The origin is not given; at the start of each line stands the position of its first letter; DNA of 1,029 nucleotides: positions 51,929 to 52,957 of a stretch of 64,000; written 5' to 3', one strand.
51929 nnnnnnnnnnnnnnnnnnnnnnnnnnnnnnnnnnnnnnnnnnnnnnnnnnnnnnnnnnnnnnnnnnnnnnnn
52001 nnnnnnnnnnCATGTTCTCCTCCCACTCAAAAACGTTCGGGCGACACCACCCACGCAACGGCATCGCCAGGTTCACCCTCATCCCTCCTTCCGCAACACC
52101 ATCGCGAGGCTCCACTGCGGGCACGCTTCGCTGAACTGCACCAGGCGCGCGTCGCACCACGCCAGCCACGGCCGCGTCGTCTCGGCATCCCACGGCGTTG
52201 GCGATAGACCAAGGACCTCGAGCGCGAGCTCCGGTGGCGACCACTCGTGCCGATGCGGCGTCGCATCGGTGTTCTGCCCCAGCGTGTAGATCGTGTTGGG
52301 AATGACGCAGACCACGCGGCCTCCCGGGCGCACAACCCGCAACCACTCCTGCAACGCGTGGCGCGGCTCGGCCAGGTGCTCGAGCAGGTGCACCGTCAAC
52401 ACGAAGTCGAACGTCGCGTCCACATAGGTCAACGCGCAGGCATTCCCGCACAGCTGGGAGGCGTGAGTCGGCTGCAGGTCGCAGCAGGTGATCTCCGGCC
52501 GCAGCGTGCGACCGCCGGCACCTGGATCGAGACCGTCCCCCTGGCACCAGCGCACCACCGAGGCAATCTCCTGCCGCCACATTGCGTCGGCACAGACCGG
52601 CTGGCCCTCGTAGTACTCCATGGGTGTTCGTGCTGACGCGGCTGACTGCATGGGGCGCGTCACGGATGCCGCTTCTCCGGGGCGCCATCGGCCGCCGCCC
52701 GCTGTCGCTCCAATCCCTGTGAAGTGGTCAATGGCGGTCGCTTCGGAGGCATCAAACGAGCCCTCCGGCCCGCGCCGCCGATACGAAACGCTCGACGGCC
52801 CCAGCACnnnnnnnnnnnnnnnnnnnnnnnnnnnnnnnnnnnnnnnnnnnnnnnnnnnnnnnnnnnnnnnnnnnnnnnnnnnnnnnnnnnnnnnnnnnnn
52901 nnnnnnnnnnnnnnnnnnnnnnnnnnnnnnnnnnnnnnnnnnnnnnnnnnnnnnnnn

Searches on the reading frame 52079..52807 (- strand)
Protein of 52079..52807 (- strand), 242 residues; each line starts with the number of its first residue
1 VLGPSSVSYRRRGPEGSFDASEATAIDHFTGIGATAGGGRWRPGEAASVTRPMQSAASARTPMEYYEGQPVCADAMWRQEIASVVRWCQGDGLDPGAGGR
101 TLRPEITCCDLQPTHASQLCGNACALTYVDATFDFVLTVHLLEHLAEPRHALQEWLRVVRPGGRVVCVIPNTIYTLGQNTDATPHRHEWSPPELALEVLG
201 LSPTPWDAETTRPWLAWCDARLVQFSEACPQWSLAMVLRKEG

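Call 5: search_protein_families(library=pfam, proteins=[window:52079-52807:-], max_evalue=0.01)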
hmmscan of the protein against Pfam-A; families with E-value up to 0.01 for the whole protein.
window:52079-52807:- (242 aa): 6 families
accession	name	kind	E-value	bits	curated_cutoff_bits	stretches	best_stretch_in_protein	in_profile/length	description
PF08241.18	Methyltransf_11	-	4.8e-12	46.8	21.2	1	117-167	45-95/95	Methyltransferase domain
PF13649.12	Methyltransf_25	-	1.1e-06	29.7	27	1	115-163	47-97/97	Methyltransferase domain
PF13489.12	Methyltransf_23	-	3.6e-06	27.2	27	1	128-172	77-121/164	Methyltransferase domain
PF01209.24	Ubie_methyltran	-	8.2e-06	25.8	20.1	1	118-168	102-152/233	ubiE/COQ5 methyltransferase family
PF08242.18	Methyltransf_12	-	2e-05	25.6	30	1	110-165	52-98/98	Methyltransferase domain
PF13847.12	Methyltransf_31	-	0.0026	17.9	27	1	124-171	64-113/145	Methyltransferase domain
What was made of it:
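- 52079..52807 (-): Class I SAM methyltransferase (Methyltransf_11) at the upstream edge of the cluster. Pfam 4.8e-12 (call 5).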

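Call 13: search_protein_families(library=ncbifam, proteins=[window:52079-52807:-], max_evalue=0.01)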
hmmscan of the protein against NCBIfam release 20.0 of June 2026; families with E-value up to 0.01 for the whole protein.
window:52079-52807:- (242 aa): 18 families
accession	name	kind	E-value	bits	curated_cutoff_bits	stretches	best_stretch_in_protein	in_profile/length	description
TIGR02752.1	MenG_heptapren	equivalog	1.9e-07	30.8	419.85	1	114-168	96-150/231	demethylmenaquinone methyltransferase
NF001243.0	PRK00216.1-4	equivalog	2.7e-07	30.2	235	1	115-168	99-152/237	demethylmenaquinone methyltransferase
NF001241.0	PRK00216.1-2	equivalog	3.7e-07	30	327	1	115-167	95-147/231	demethylmenaquinone methyltransferase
NF052510.1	methyltran_MpqE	exception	4.6e-07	29.5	335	1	117-168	101-152/234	methyl-plastoquinone biosynthesis methyltransferase MpqE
NF041255.1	mycofact_MftM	equivalog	9.7e-06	25.1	200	1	118-170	190-242/289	mycofactocin oligosaccharide methyltransferase MftM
NF045667.1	MTase_DVU1556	equivalog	1.4e-05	24.6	155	1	116-166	68-118/213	DVU_1556 family methyltransferase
TIGR01934.1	MenG_MenH_UbiE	subfamily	3.5e-05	23.2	158.35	1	114-168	88-142/223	ubiquinone/menaquinone biosynthesis methyltransferase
NF007610.0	PRK10258.1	equivalog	0.00019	20.9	342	1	118-167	89-138/251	malonyl-ACP O-methyltransferase BioC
NF001240.0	PRK00216.1-1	equivalog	0.00028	20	378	1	120-167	121-168/251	bifunctional demethylmenaquinone methyltransferase/2-methoxy-6-polyprenyl-1,4-benzoquinol methylase UbiE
NF047649.1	MTase_UXPK_star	exception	0.00031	19.9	460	1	119-166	133-180/283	methyltransferase/UXPK-star double selenoprotein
NF041537.1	ArsM_AhpD_UU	exception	0.00043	19.2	510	1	121-167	134-180/345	arsenite methyltransferase/AhpD domain selenoprotein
NF001242.0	PRK00216.1-3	equivalog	0.0019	17.7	351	1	120-168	128-176/258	bifunctional demethylmenaquinone methyltransferase/2-methoxy-6-polyprenyl-1,4-benzoquinol methylase UbiE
TIGR04345.1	ovoA_Cterm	equivalog_domain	0.0024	17.4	170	1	121-172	123-174/242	putative 4-mercaptohistidine N1-methyltransferase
TIGR01983.1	UbiG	equivalog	0.0035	16.7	102.95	1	130-167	114-151/228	bifunctional 2-polyprenyl-6-hydroxyphenol methylase/3-demethylubiquinol 3-O-methyltransferase UbiG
NF045823.1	PthPhpthDimycoMt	equivalog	0.006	15.8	300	1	119-165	118-164/256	phthiotriol/phenolphthiotriol dimycocerosates methyltransferase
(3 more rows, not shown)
